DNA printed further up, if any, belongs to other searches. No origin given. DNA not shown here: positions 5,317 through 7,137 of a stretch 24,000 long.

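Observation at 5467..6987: Two diverged paralogs of a Tes/GDGT-MAS-like radical-SAM enzyme in one bacterial operon (5467-6987 and 11941-13431)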

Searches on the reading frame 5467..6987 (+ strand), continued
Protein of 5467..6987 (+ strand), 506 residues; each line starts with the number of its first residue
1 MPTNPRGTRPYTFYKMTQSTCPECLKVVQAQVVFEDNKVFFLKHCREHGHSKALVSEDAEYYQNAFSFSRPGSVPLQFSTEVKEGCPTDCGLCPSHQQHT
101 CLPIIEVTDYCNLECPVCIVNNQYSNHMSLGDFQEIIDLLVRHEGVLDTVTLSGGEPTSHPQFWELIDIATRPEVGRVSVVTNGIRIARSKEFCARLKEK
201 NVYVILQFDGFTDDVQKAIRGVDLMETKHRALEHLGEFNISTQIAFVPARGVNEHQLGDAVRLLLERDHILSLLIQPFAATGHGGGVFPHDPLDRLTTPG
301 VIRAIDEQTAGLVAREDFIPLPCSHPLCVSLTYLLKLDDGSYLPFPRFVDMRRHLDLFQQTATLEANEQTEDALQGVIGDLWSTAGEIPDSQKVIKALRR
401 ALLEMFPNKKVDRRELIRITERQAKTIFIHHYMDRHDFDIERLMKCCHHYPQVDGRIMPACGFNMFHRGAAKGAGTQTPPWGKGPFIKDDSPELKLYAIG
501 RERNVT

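Call 70: list_cluster_members(proteins=[P0033, P0037, P0041, P0042, P0050, P0055, P0071, P0073, P0111, P0118])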
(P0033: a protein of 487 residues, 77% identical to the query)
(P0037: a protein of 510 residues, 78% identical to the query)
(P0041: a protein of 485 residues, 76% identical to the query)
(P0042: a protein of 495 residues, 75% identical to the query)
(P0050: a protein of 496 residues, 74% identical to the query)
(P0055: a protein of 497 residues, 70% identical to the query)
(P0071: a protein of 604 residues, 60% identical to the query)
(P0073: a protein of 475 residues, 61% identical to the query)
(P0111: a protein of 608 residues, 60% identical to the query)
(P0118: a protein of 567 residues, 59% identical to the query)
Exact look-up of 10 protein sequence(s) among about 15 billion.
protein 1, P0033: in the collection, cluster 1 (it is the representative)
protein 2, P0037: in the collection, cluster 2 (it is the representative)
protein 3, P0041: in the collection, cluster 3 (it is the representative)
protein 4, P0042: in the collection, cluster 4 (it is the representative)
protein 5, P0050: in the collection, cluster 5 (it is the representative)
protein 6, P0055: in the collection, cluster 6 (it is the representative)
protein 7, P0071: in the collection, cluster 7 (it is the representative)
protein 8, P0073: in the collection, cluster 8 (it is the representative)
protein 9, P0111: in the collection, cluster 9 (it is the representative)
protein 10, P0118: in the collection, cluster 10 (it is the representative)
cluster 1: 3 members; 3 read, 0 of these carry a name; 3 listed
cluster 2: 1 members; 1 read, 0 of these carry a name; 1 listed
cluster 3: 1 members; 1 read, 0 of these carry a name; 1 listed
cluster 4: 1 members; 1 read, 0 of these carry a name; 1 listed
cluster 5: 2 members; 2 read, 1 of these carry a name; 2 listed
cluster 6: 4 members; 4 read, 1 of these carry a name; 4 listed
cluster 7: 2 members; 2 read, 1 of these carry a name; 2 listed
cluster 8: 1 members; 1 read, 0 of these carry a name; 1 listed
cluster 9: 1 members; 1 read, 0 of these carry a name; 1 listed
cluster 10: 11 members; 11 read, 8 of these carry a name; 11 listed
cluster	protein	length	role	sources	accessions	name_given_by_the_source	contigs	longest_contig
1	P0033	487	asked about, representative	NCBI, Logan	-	-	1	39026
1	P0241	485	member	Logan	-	-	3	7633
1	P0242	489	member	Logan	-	-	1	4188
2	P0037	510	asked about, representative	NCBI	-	-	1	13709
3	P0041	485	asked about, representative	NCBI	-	-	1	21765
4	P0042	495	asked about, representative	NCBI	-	-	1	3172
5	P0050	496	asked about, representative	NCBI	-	-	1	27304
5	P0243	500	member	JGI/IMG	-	7,8-dihydro-6-hydroxymethylpterin dimethyltransferase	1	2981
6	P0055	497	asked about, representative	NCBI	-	-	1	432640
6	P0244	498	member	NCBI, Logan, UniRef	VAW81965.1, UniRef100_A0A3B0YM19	hypothetical protein MNBD_GAMMA12-1975 [hydrothermal vent metagenome] | Radical SAM core domain-containing protein n=1 Tax=hydrothermal vent metagenome ...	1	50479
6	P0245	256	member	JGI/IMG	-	-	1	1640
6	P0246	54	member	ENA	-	-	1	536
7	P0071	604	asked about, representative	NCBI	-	-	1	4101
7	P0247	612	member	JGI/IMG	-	7,8-dihydro-6-hydroxymethylpterin dimethyltransferase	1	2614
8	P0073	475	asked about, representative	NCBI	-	-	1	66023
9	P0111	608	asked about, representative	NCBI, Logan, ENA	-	-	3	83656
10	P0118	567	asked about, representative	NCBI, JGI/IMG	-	hypothetical protein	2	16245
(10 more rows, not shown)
